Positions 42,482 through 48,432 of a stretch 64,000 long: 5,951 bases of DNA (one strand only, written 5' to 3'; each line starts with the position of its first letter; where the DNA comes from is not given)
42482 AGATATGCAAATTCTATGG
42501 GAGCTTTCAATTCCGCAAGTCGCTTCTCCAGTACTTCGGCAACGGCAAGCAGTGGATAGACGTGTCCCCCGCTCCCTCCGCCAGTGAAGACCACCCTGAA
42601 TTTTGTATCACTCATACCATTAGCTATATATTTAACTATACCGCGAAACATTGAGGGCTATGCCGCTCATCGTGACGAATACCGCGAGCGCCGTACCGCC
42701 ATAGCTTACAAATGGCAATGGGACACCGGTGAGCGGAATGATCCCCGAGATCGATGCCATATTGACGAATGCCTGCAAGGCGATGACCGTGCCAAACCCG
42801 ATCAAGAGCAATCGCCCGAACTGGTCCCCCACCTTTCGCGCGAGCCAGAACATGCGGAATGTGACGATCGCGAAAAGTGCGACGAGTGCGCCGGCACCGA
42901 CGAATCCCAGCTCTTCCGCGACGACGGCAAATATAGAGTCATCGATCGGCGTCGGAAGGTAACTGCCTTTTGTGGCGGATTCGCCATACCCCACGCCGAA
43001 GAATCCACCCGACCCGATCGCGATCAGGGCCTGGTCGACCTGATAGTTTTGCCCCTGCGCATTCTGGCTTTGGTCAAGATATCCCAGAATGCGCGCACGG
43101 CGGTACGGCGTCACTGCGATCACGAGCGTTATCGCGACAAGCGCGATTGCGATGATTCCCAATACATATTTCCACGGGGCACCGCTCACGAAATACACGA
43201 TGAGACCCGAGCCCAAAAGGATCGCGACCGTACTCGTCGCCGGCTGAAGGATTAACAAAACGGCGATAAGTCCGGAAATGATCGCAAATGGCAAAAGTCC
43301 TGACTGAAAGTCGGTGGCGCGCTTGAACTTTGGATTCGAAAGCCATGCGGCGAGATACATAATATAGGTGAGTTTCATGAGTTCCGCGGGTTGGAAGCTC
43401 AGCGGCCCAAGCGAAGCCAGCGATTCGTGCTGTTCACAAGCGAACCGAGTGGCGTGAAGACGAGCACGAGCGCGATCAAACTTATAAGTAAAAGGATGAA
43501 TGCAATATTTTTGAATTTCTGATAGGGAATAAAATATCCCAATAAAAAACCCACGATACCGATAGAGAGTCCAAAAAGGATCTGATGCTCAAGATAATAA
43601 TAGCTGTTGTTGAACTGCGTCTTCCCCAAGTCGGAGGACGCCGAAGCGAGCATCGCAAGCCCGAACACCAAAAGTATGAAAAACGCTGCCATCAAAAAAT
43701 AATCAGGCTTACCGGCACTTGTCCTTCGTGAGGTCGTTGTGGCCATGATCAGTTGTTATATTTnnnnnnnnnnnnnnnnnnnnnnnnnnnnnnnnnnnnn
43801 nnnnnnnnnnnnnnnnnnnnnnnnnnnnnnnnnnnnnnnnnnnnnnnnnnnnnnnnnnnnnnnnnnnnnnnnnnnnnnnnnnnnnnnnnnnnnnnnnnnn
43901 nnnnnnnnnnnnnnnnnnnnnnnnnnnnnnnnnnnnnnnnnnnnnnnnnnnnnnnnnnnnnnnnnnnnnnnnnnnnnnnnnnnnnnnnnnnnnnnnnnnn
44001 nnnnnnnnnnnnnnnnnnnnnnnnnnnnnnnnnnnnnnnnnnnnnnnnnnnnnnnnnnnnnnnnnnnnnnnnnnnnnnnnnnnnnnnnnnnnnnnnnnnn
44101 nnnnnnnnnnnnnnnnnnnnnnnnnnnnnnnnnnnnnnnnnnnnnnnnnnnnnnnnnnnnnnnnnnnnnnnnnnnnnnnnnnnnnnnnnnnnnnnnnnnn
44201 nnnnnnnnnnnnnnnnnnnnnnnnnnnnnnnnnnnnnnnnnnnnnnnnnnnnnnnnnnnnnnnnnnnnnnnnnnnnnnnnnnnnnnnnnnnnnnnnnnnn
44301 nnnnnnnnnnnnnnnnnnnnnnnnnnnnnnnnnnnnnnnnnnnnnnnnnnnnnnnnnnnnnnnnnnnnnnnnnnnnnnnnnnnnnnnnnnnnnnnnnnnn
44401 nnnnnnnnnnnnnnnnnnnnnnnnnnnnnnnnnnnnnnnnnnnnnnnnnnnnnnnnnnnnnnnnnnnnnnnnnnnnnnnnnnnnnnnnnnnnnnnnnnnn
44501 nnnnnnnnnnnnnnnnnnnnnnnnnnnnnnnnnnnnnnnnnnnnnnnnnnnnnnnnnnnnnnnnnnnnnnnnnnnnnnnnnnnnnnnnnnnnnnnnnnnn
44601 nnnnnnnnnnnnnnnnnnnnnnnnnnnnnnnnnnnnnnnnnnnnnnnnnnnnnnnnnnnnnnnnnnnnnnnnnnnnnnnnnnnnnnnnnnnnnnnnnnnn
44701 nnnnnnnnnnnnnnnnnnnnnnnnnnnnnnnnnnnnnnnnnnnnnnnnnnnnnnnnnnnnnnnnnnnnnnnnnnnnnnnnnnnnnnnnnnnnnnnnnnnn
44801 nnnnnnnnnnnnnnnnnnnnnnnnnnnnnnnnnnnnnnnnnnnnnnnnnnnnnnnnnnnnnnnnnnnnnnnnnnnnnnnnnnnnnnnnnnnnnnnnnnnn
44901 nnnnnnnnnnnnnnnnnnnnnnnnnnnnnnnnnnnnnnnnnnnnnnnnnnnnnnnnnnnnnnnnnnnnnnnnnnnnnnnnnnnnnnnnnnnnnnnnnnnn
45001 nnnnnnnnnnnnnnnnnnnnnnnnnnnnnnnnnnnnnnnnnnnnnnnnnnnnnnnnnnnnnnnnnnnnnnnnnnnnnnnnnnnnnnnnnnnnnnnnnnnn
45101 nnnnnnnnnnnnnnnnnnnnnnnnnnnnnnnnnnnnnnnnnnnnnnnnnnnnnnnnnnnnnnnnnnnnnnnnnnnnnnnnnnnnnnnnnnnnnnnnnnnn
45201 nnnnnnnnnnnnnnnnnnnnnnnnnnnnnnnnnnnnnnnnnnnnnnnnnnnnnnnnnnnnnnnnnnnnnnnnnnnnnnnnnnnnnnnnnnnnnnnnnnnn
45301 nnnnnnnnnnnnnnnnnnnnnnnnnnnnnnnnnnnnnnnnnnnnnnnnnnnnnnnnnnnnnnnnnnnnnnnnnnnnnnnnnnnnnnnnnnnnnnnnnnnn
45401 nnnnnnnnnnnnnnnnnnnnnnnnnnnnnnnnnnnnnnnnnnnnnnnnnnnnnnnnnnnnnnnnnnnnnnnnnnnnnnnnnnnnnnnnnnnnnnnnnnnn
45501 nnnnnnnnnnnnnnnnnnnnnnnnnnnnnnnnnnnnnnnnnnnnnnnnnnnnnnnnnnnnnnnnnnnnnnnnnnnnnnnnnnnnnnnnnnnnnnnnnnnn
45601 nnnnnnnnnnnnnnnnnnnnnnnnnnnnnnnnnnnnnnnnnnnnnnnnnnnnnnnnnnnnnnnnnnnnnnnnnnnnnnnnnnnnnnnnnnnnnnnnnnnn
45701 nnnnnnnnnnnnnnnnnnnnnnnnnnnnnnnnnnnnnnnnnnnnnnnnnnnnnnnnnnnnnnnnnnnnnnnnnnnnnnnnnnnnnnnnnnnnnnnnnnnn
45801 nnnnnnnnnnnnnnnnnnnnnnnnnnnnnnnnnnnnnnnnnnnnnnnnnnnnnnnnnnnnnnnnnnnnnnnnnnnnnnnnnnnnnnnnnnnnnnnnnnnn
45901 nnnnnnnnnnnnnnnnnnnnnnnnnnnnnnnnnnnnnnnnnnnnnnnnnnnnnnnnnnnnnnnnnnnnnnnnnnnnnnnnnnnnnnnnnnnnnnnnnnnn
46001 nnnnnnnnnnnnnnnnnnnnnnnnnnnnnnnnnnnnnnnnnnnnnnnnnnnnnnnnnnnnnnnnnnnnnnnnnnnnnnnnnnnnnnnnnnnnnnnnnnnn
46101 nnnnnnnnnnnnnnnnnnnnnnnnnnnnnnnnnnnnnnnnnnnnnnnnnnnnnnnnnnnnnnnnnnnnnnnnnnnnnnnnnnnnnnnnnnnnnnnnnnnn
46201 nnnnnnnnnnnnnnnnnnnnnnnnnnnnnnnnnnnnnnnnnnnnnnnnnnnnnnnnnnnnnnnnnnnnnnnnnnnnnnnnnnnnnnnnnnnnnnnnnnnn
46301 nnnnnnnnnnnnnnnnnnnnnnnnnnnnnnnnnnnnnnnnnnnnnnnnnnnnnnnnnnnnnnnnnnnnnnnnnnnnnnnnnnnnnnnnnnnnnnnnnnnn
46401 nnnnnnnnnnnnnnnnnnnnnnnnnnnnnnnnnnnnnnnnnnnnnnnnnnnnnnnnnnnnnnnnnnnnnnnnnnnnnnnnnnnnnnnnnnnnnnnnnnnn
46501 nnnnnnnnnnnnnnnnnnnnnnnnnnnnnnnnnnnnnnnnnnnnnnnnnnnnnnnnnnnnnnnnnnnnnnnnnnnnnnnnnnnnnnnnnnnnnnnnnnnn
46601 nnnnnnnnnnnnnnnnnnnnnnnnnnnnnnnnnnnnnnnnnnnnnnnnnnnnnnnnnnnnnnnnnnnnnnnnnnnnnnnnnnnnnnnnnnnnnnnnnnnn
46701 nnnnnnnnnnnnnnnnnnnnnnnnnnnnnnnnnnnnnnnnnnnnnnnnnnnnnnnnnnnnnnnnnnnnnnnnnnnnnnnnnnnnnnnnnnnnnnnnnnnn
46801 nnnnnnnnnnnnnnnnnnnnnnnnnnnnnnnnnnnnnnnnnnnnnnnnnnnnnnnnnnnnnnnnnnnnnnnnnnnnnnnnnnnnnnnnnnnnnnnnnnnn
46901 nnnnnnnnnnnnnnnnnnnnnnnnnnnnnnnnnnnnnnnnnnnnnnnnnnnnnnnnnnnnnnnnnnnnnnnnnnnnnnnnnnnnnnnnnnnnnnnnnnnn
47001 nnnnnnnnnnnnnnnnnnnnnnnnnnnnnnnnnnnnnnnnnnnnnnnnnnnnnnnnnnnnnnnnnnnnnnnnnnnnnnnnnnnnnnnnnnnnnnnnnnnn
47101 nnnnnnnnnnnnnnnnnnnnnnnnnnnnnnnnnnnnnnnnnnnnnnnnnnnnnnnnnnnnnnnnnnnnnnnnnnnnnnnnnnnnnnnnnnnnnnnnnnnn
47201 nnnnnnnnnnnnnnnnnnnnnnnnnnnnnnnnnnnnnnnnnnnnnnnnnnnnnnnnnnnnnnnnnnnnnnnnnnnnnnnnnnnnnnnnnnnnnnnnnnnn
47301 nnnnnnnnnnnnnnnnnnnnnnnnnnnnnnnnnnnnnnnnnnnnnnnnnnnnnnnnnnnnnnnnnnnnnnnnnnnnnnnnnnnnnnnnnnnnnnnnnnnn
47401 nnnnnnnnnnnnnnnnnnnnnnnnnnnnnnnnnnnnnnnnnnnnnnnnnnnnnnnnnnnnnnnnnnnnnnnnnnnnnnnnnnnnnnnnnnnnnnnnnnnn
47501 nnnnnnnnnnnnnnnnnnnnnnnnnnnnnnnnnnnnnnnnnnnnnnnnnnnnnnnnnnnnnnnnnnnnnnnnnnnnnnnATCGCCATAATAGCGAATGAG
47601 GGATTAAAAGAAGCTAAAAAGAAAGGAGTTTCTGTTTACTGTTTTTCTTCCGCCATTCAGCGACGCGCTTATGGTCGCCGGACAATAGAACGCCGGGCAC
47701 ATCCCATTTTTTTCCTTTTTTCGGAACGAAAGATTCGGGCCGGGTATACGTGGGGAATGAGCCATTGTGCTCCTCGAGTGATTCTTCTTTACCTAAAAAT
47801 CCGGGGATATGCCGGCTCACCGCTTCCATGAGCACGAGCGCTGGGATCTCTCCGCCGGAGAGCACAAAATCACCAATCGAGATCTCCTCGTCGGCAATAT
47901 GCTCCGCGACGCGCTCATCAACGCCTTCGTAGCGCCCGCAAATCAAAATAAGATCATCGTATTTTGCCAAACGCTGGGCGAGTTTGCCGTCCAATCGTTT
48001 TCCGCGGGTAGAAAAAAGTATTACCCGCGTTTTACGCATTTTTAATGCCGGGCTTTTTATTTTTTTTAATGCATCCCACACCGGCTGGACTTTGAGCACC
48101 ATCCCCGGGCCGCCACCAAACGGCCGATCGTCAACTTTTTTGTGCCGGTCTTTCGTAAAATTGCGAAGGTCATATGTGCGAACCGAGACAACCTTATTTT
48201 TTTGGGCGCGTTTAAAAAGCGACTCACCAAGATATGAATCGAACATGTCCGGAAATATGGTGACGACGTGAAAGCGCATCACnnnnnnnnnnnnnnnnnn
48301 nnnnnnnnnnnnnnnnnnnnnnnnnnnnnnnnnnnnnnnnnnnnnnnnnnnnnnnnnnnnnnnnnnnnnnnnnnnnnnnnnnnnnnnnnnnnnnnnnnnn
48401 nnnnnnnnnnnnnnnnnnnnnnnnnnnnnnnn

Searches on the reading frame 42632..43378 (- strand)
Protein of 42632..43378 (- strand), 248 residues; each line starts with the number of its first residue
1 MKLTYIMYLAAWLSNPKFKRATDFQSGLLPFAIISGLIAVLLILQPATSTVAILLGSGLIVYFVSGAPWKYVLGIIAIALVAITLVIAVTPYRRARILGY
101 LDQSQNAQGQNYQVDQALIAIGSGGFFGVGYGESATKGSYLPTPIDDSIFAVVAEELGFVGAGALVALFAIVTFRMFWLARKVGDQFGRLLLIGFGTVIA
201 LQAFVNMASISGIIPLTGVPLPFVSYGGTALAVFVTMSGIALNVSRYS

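Call 89: search_protein_families(library=pfam, proteins=[window:42632-43378:-], max_evalue=0.001)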
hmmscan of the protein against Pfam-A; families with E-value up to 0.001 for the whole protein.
window:42632-43378:- (248 aa): 1 family
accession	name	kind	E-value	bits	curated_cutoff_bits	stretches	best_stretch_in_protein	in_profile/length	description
PF01098.24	FTSW_RODA_SPOVE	-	3.9e-67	227.2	26.4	1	1-247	108-353/356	Cell cycle protein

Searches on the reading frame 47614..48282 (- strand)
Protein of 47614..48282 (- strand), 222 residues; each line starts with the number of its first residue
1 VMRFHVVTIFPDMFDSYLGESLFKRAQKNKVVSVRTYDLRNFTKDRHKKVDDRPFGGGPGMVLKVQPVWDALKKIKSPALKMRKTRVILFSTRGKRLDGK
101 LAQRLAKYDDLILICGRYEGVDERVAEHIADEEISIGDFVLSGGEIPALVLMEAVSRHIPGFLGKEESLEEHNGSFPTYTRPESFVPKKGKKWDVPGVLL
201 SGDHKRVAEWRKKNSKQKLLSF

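Call 90: search_protein_families(library=pfam, proteins=[window:47614-48282:-], max_evalue=0.001)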
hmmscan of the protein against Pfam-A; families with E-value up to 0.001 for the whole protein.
window:47614-48282:- (222 aa): 1 family
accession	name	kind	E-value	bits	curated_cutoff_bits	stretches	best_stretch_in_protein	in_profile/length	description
PF01746.26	tRNA_m1G_MT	-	2.5e-52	177.9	27.3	1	24-218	2-189/195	tRNA (Guanine-1)-methyltransferase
